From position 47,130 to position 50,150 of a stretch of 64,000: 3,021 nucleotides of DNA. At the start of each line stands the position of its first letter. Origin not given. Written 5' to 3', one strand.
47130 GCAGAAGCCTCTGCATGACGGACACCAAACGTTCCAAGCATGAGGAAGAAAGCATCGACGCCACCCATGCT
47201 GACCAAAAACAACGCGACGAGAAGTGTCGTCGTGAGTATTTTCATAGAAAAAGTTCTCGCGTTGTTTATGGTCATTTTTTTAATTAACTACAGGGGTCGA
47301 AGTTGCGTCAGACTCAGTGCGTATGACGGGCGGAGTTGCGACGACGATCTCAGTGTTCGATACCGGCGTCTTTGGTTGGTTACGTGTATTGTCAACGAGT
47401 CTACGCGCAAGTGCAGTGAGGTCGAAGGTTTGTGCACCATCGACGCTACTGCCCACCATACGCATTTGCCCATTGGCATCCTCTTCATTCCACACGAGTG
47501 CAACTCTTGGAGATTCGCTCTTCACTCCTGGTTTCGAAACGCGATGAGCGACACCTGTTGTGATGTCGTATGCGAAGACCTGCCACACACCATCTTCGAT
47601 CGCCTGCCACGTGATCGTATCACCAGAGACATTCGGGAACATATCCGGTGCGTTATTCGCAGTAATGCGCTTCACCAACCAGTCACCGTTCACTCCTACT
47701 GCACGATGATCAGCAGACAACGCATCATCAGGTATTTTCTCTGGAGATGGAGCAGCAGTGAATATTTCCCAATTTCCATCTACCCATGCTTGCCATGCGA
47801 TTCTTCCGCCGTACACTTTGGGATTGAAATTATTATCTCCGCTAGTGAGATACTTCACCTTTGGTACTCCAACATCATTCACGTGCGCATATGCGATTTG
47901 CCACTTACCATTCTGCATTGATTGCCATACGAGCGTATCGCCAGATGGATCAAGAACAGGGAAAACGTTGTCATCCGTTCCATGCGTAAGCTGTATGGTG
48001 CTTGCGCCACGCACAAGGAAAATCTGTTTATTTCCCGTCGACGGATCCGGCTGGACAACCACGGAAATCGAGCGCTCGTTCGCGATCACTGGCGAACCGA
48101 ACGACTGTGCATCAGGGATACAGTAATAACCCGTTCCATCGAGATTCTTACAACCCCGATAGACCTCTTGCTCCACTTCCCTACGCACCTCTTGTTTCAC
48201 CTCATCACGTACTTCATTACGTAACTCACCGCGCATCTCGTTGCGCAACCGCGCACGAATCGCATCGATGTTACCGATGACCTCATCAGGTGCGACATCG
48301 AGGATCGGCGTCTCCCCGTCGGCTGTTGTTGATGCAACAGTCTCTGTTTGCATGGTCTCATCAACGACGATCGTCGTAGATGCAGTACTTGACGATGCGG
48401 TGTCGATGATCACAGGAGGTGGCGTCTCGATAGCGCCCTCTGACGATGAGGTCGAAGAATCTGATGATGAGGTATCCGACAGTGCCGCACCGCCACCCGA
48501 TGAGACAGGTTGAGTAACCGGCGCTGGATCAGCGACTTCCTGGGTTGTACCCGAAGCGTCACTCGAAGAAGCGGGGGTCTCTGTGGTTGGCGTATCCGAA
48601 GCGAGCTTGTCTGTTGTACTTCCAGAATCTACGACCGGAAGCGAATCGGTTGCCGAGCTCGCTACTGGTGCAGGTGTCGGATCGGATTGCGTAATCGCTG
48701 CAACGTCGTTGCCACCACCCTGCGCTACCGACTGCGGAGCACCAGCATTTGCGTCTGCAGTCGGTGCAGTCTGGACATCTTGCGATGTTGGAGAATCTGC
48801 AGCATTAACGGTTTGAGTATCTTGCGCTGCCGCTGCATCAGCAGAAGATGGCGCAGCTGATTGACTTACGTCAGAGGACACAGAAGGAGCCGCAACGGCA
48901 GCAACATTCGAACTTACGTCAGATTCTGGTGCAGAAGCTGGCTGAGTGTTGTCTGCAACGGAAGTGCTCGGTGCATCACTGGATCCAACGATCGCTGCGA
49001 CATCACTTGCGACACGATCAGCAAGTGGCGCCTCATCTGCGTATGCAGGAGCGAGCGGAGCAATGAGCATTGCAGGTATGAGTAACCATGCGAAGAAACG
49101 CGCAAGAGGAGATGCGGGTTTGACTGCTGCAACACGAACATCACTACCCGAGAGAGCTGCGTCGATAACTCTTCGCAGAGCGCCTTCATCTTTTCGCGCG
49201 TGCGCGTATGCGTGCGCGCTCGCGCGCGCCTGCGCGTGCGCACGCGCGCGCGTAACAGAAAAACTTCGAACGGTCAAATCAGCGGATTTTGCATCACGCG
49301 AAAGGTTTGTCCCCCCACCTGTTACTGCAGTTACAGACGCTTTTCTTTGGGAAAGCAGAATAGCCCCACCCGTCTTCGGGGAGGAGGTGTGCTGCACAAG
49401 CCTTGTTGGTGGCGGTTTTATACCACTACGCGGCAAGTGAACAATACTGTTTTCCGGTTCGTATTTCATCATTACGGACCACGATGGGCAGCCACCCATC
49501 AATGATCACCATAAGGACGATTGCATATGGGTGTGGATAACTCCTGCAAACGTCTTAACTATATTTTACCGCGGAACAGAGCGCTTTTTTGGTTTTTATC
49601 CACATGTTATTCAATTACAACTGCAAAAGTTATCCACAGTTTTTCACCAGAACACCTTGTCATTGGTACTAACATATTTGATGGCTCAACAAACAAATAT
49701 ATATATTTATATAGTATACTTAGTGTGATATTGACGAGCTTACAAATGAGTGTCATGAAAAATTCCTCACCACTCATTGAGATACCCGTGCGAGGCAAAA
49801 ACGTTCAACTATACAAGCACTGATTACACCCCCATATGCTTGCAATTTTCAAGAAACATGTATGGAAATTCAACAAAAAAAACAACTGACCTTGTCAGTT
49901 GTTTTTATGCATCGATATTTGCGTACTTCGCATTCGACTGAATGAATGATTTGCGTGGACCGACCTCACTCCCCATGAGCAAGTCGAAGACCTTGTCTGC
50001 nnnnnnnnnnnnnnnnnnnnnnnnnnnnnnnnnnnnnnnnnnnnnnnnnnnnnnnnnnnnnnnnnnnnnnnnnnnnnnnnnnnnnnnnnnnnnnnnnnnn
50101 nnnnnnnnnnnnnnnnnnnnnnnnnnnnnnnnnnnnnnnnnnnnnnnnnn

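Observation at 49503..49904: Three perfect DnaA boxes plus an AT-rich unwinding tract beside gyrB: candidate oriC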

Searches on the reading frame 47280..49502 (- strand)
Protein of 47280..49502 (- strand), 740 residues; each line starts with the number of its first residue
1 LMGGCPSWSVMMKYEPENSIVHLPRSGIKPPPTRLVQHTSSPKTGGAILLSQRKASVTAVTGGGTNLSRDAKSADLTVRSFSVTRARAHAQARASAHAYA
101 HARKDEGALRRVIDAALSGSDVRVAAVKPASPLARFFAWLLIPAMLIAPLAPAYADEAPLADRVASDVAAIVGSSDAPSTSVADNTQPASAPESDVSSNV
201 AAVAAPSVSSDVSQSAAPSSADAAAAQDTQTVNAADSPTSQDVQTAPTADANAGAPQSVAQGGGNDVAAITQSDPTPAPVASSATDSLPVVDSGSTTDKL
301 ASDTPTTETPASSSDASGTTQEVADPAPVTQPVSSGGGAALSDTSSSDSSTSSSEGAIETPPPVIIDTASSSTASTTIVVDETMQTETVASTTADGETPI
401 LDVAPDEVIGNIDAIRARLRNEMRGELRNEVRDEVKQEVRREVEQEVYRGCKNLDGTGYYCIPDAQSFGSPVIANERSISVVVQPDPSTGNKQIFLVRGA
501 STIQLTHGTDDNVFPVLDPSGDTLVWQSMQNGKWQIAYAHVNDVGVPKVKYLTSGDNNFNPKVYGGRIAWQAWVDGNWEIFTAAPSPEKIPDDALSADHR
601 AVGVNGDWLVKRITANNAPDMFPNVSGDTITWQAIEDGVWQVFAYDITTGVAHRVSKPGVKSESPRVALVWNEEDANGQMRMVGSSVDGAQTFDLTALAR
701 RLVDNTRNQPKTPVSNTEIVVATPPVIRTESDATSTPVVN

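Call 7: search_protein_families(library=pfam, proteins=[window:47280-49502:-])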
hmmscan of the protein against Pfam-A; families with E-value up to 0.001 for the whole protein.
window:47280-49502:- (740 aa): 1 family
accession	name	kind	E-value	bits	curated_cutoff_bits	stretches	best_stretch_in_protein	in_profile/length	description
PF07676.18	PD40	-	1.1e-05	25.7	20.9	0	504-536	3-36/38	WD40-like Beta Propeller Repeat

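Call 12: find_encoding_contigs(protein=window:47280-49502:-, flank=10000, max_places=10)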
Protein window:47280-49502:- (740 aa): no gene with exactly this product is on record in the collection.

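Call 47: search_protein_families(library=ncbifam, proteins=[window:47280-49472:-], max_evalue=0.01)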
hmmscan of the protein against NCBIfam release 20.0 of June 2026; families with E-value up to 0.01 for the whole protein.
window:47280-49472:- (730 aa): 3 families
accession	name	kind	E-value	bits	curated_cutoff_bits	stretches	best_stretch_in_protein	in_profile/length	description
TIGR04275.1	beta_prop_Msarc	repeat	8.7e-19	67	85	2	602-639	3-40/40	beta-propeller repeat protein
TIGR02800.1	propeller_TolB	equivalog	3.9e-06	26.1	343.15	1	478-552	255-329/418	Tol-Pal system beta propeller repeat protein TolB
NF002183.0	PRK01029.1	equivalog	0.0064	15.6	405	0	540-658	279-379/429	Tol-Pal system protein TolB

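Call 48: search_protein_families(library=phrogs, proteins=[window:47280-49472:-], max_evalue=0.01)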
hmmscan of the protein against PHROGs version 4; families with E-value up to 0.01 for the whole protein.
window:47280-49472:- (730 aa): 0 families

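Call 51: search_protein_families(library=ncbifam, proteins=[window:47280-49472:-], max_evalue=10)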
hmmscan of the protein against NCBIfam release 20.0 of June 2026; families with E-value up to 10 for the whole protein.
window:47280-49472:- (730 aa): 3 families
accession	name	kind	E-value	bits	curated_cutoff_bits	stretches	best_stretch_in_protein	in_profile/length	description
TIGR04275.1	beta_prop_Msarc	repeat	8.7e-19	67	85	3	602-639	3-40/40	beta-propeller repeat protein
TIGR02800.1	propeller_TolB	equivalog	3.9e-06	26.1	343.15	2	478-552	255-329/418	Tol-Pal system beta propeller repeat protein TolB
NF002183.0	PRK01029.1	equivalog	0.0064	15.6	405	1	540-658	279-379/429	Tol-Pal system protein TolB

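Call 76: find_homologous_proteins(query=window:47280-49472:-, max_evalue=1e-20)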
Query window:47280-49472:- (730 aa): 12 proteins with E <= 1e-20 among 8000 candidates.
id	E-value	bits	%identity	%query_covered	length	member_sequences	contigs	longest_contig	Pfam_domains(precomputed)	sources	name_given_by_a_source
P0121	0.0e+0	1570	100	100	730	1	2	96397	PF07676.19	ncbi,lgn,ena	-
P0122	2.1e-282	957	64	100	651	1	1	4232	-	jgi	jgi:hypothetical protein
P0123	4.5e-269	913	70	22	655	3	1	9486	-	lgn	-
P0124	3.3e-268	910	63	97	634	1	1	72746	-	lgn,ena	-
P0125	1.9e-261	888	79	53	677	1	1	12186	-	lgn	-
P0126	6.6e-242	823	78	56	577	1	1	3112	-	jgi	jgi:hypothetical protein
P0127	2.1e-209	716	59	82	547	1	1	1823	-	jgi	jgi:hypothetical protein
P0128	3.5e-176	606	47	99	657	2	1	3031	-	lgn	-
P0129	8.5e-176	605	63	46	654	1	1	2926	-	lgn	-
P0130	1.7e-170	587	52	59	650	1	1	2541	-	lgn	-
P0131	5.8e-166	572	44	99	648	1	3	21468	-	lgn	-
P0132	1.5e-160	554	53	58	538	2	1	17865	-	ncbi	-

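Call 77: find_encoding_contigs(protein=P0124, flank=6000, max_places=2)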
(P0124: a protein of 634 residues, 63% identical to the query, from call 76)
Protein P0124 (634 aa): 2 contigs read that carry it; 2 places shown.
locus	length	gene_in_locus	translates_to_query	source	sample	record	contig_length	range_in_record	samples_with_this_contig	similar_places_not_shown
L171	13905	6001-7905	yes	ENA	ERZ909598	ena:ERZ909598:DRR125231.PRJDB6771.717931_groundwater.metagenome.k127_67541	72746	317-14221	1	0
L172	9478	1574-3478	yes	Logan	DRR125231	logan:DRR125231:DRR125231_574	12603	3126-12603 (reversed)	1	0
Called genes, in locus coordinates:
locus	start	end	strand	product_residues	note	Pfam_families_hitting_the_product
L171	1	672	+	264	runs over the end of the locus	PF01409:tRNA-synt_2d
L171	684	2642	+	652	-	PF03483:B3_4, PF03484:B5, PF17759:tRNA_synthFbeta, PF03147:FDX-ACB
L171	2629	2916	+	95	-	-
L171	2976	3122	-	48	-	-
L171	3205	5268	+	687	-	PF02518:HATPase_c, PF00204:DNA_gyraseB, PF01751:Toprim, PF00986:DNA_gyraseB_C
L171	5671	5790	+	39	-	-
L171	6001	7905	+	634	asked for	-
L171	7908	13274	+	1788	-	-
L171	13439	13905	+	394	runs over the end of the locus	-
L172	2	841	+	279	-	?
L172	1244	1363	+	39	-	-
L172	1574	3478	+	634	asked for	-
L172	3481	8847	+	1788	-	-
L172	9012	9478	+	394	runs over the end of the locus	-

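Call 78: find_encoding_contigs(protein=P0125, flank=6000, max_places=2)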
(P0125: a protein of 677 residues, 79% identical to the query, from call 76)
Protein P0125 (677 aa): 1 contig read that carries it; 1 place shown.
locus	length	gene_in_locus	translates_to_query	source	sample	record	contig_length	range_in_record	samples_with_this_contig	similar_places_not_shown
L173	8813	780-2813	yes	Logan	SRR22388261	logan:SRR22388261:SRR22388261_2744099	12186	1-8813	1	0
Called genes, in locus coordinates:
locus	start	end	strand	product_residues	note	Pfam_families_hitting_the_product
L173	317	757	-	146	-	-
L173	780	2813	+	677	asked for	-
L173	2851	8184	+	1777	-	-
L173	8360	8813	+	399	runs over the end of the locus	-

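Call 79: find_encoding_contigs(protein=P0123, flank=6000, max_places=2)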
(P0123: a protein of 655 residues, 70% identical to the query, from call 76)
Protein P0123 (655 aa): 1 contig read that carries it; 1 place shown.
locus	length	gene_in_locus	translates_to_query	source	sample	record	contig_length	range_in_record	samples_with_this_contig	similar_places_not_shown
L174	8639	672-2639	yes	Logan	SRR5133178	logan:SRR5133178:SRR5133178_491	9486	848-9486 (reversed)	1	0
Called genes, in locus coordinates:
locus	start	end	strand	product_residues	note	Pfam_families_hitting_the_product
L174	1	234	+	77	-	?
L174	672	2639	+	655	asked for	-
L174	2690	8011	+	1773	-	-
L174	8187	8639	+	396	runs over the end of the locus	-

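Call 88: find_encoding_contigs(protein=P0131, flank=8000, max_places=2)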
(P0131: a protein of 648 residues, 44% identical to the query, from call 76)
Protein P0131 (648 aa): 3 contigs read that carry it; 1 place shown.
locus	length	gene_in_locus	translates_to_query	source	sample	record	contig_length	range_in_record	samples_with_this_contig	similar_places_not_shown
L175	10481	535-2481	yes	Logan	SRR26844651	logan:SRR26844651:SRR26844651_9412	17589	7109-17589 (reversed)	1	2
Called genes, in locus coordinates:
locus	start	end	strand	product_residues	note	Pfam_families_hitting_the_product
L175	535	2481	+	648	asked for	-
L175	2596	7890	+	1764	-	-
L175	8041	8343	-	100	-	PF05635:23S_rRNA_IVP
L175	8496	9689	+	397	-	-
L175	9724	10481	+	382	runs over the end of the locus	-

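Call 89: find_encoding_contigs(protein=P0132, flank=8000, max_places=2)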
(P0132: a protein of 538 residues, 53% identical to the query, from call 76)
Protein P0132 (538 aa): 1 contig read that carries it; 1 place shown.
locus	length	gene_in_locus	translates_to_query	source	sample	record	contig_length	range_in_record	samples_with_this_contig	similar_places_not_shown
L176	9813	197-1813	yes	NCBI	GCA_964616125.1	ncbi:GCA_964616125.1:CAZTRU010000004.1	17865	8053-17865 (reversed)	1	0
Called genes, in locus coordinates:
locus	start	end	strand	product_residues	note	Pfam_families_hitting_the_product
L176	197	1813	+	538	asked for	-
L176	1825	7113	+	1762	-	-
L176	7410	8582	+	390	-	-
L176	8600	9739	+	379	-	-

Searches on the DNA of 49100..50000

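Call 49: search_rna_families(source=window, start=49100, end=50000, threshold=evalue, max_evalue=1)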
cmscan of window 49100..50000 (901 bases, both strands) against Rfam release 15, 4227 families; matches with E-value up to 1: 8.
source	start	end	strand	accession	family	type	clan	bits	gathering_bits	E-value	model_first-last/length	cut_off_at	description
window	49874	49941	-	RF02074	STnc240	Gene; sRNA;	-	28.6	55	0.058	1-77/77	no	Enterobacterial sRNA STnc240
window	49191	49262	+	RF04052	mir-466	Gene; miRNA;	-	24.5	85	0.037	1-80/80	no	mir-466 microRNA precursor family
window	49855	49910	+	RF02074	STnc240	Gene; sRNA;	-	23.7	55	0.64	1-77/77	no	Enterobacterial sRNA STnc240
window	49187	49261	-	RF04052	mir-466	Gene; miRNA;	-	23.2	85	0.084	1-80/80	no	mir-466 microRNA precursor family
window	49190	49255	+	RF04217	mir-297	Gene; miRNA;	-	22.7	90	0.27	1-71/71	no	mir-297 microRNA precursor family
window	49834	49912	-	RF02351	psRNA14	Gene; sRNA;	-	20.7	60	1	1-84/84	no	Proteobacteria sRNA psRNA14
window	49197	49261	+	RF00194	Rubella_3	Cis-reg;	-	18.6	35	0.72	1-68/68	no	Rubella virus 3' cis-acting element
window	49195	49244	+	RF02723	sno_ZL1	Gene; snRNA; snoRNA; CD-box;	-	18.5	64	0.051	46-97/196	no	Small nucleolar RNA ZL1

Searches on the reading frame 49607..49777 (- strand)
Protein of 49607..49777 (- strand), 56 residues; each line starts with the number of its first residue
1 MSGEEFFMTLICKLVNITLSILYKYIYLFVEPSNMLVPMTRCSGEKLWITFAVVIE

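Call 47: search_protein_families(library=ncbifam, proteins=[window:49607-49777:-], max_evalue=0.01)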
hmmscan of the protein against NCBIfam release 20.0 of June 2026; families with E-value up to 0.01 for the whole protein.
window:49607-49777:- (56 aa): 0 families

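Call 48: search_protein_families(library=phrogs, proteins=[window:49607-49777:-], max_evalue=0.01)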
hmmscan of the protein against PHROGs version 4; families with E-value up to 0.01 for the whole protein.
window:49607-49777:- (56 aa): 0 families

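Call 61: search_protein_families(library=pfam, proteins=[window:49607-49777:-], max_evalue=0.01)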
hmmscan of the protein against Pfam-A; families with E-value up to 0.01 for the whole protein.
window:49607-49777:- (56 aa): 0 families
